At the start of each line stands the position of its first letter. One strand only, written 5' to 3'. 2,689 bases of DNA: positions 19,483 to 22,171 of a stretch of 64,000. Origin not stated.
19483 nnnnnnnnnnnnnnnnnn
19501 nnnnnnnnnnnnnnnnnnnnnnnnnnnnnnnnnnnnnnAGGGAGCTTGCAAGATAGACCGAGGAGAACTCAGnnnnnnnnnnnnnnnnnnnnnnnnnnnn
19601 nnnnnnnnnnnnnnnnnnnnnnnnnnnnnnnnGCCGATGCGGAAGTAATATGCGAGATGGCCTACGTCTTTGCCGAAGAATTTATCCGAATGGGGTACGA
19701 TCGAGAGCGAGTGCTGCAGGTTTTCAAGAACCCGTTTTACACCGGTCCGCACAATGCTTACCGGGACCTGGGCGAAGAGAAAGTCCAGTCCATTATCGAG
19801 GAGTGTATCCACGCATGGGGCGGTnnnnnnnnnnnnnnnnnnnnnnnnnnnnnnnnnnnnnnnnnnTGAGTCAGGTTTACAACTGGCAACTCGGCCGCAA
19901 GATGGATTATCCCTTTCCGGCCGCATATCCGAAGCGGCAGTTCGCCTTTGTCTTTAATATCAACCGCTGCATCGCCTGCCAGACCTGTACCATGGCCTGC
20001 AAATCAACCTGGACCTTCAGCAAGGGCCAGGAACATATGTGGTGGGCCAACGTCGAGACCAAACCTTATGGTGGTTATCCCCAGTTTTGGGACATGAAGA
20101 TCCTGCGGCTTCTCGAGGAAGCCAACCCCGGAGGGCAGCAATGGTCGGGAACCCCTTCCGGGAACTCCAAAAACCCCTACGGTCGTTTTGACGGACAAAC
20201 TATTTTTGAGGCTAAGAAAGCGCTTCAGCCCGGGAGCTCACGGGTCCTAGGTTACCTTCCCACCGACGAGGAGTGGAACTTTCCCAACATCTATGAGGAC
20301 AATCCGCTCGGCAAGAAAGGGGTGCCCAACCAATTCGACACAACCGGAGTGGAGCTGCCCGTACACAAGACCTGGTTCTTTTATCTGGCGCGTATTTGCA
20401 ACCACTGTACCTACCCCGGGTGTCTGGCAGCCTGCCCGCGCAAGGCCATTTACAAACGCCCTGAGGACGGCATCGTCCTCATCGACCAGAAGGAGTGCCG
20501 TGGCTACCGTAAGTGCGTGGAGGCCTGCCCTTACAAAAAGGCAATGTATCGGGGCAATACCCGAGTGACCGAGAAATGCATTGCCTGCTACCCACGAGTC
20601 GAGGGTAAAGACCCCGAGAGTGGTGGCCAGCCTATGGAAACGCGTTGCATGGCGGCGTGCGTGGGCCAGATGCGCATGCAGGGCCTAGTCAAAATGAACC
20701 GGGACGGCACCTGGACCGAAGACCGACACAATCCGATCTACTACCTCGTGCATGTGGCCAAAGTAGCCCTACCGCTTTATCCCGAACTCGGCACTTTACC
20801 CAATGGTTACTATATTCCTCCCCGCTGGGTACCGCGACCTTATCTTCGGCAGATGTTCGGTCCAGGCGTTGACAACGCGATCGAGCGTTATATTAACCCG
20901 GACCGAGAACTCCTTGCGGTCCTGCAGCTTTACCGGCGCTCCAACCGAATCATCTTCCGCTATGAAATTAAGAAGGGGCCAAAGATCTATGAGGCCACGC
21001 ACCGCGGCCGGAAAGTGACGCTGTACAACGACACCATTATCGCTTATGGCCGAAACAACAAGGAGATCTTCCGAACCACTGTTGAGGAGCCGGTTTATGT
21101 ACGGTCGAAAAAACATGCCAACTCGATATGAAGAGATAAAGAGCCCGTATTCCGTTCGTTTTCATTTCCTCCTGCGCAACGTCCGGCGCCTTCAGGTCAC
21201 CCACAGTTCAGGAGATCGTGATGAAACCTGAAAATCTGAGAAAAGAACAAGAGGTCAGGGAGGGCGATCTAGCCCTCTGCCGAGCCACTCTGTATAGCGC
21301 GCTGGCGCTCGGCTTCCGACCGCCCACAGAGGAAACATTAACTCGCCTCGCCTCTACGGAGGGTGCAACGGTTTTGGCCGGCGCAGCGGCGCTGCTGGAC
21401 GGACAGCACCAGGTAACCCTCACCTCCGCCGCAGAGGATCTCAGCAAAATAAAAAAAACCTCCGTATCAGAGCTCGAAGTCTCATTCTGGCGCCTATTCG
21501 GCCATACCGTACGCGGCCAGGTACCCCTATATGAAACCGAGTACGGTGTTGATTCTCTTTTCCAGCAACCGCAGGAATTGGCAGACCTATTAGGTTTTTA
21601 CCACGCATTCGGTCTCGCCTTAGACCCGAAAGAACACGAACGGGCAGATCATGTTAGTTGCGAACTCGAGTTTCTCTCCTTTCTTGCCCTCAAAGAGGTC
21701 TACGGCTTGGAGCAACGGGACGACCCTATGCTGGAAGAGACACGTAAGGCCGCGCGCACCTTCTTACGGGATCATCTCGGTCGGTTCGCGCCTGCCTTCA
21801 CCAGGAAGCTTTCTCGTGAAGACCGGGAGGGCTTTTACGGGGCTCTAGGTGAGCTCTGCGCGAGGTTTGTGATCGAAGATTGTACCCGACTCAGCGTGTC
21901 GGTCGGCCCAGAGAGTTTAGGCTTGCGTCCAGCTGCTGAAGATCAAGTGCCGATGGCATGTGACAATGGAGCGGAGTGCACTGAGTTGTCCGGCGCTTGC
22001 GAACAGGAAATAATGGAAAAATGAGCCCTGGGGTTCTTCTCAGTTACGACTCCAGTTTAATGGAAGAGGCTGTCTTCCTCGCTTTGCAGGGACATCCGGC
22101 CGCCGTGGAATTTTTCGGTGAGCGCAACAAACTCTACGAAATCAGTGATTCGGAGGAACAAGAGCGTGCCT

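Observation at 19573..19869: Small Cys-containing ORF wedged between nxrA and nxrB with an ATGA stop/start overlap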

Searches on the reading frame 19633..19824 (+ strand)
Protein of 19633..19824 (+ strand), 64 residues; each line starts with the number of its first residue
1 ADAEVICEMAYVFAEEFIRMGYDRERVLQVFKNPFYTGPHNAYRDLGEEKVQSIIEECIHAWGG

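Call 87: predict_structure(alignment_id=A4)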
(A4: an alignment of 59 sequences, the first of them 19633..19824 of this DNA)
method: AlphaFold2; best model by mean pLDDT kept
length: 64 residues; sequences in the alignment: 59
mean_pLDDT: 96.3   pTM: 0.83
mean pLDDT of the five models: 96.3, 96.1, 96.0, 95.8, 95.6
residues with pLDDT >= 90: 60; 70-90: 3; 50-70: 1; < 50: 0
segments of 3 or more residues with pLDDT < 50: none
pLDDT, mean of each block of 10 residues (from residue 1): 92 98 98 97 98 98 87
secondary structure, 60 per line:
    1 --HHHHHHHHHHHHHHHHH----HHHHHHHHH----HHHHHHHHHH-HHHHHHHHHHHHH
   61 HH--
elements in order: H3-19 H24-32 H37-46 H48-62

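Call 89: fold_search(model_id=the predicted structure, library=pdb)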
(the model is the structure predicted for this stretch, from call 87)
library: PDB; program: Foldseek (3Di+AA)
matches with E <= 10: 15; with E <= 0.001: 0
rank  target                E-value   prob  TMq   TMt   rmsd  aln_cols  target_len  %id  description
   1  7yh8_A                3.7e+00  0.15  0.37  0.38   8.9        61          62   18  Crystal structure of a heterochiral protein complex (released 2023-07-19)
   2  3h20                  6.1e+00  0.33  0.62  0.16   3.8        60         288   10  Crystal structure of primase RepB' (released 2009-04-28)
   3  8uos_A                6.9e+00  0.10  0.41  0.44   4.8        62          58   18  Designed IL-1R antagonist IL-1Rmb80 (released 2024-08-28)
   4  4wd9_A                7.7e+00  0.04  0.31  0.04   9.8        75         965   17  Crystal structure of tRNA-dependent lantibiotic dehydratase NisB in complex with NisA leader peptide (released 2014-10-29)
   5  9jm7_B                8.2e+00  0.08  0.40  0.40   5.4        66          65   15  Crystal structure of de novo designed light-responsive heterodimer 2 (LRD-2) (released 2025-08-27)
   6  9lp2_H                8.6e+00  0.08  0.37  0.39   9.0        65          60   14  Crystal structure of de novo designed amantadine induced heterodimer dAID23.4 (released 2025-12-17)
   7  6f9k                  8.6e+00  0.07  0.39  0.27   7.8        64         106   16  Tryptophan Repressor TrpR from E.coli with 5-methyl-L-tryptophan as ligand (released 2019-01-30)
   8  6m7y_A                8.6e+00  0.04  0.30  0.04  10.0        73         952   20  Dehydratase, NisB, bound to a non-eliminable substrate analog (released 2019-08-14)
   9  4uex_A                9.7e+00  0.10  0.48  0.40   6.0        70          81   16  Structure of human Saposin A at lysosomal pH (released 2015-07-15)
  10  7dgy                  9.7e+00  0.08  0.47  0.34   5.1        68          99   16  De novo designed protein H4C2R (released 2021-12-15)
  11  3kor_B                9.7e+00  0.08  0.44  0.29   7.4        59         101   15  Crystal structure of a putative Trp repressor from Staphylococcus aureus (released 2010-11-17)
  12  3bhq_A                9.7e+00  0.05  0.36  0.14   8.8        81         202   10  CRYSTAL STRUCTURE OF A PUTATIVE TETR-FAMILY TRANSCRIPTIONAL REGULATOR (MLR_4833) FROM MESORHIZOBIUM LOTI MAFF303099 AT (released 2007-12-11)
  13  8q7e_J                9.7e+00  0.04  0.35  0.05   7.8        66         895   18  Structure of CUL9-RBX1 ubiquitin E3 ligase complex - hexameric assembly (released 2024-04-17)
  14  8q7e_F                9.7e+00  0.04  0.35  0.04   7.8        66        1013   18  Structure of CUL9-RBX1 ubiquitin E3 ligase complex - hexameric assembly (released 2024-04-17)
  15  1n1q_A                9.7e+00  0.04  0.29  0.16  10.4        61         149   13  Crystal structure of a Dps protein from Bacillus brevis (released 2003-05-27)

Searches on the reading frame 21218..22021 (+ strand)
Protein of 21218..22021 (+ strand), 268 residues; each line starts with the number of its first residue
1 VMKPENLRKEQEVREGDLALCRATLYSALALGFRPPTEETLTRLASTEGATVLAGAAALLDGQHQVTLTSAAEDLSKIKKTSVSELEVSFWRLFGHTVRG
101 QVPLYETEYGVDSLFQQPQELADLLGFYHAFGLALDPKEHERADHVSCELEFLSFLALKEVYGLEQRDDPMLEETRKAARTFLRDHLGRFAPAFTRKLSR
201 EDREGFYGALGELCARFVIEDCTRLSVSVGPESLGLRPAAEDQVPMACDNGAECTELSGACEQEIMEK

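Call 3: search_protein_families(library=pfam, proteins=[window:21218-22021:+], max_evalue=0.01)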
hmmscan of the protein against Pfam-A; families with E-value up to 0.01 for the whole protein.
window:21218-22021:+ (268 aa): 1 family
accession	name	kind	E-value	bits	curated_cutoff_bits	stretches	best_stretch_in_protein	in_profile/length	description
PF02613.20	Nitrate_red_del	-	8.2e-20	71.7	22.2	1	70-195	17-135/136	Nitrate reductase delta subunit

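Call 4: search_protein_families(library=ncbifam, proteins=[window:21218-22021:+], max_evalue=0.01)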
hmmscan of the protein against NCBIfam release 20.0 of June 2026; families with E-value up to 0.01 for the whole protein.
window:21218-22021:+ (268 aa): 3 families
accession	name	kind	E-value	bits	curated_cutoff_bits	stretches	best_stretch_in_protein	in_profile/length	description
TIGR03482.1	DMSO_red_II_cha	subfamily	8.2e-30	104.3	152.3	1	21-226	1-193/197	DMSO reductase family type II enzyme chaperone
NF042981.1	EthbenzDh_ebdD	equivalog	1.7e-14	54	360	1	72-222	67-212/222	ethylbenzene dehydrogenase subunit delta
NF003442.0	PRK04976.1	equivalog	2.5e-13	50.5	132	1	22-225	12-208/211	molecular chaperone TorD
